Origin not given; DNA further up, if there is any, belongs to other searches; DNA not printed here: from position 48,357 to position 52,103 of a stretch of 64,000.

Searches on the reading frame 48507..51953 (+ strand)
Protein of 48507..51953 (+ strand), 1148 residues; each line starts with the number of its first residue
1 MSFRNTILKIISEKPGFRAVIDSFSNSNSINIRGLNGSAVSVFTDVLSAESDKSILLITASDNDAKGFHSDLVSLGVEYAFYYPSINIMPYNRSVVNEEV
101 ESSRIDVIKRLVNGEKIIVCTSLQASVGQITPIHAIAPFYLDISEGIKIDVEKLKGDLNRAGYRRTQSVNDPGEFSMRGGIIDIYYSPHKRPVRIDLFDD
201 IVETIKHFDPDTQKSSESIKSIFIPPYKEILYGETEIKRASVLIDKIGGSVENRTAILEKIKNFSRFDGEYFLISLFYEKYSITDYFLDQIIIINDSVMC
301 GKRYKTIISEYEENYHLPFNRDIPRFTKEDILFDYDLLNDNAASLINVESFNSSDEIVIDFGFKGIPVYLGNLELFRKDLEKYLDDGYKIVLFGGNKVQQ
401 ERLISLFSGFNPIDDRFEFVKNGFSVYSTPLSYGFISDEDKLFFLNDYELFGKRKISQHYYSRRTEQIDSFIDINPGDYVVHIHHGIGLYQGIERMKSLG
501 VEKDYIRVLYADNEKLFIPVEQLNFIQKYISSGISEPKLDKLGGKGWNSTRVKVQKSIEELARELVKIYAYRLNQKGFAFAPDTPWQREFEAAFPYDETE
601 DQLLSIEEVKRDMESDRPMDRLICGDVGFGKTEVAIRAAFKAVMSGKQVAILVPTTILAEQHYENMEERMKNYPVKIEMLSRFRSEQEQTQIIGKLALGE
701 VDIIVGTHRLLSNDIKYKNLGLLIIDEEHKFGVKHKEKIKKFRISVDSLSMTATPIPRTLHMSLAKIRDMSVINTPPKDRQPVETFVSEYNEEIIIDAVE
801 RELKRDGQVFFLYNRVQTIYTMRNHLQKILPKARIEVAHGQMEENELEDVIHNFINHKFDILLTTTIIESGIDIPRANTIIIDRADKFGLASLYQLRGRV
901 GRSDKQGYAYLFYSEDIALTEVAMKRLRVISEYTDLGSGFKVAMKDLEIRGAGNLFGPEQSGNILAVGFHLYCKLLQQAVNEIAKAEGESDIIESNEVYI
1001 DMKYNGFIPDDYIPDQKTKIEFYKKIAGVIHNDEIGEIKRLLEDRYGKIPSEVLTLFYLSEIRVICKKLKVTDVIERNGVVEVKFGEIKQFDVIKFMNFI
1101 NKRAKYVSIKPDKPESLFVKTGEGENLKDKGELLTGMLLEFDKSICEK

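Call 83: search_protein_families(library=pfam, proteins=[window:48507-51953:+], max_evalue=0.00001)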
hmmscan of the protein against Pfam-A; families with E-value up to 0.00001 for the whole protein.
window:48507-51953:+ (1148 aa): 6 families
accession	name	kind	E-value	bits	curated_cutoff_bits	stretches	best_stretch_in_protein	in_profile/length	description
PF00270.35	DEAD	-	1.1e-25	90.8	26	1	601-760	3-164/167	DEAD/DEAH box helicase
PF03461.20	TRCF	-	2.5e-23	82.7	25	1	1003-1092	2-91/95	TRCF domain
PF17757.6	UvrB_inter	-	5.2e-22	78.2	22.9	1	141-228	1-89/91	UvrB interaction domain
PF00271.37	Helicase_C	-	2.7e-21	76.3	23.5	1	797-903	4-109/110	Helicase conserved C-terminal domain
PF02559.22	CarD_TRCF_RID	-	2.2e-19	69.7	23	1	475-530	2-57/57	CarD-like/TRCF RID domain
PF04851.21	ResIII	-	3.9e-14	53.3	22.5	1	605-755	11-162/164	Type III restriction enzyme, res subunit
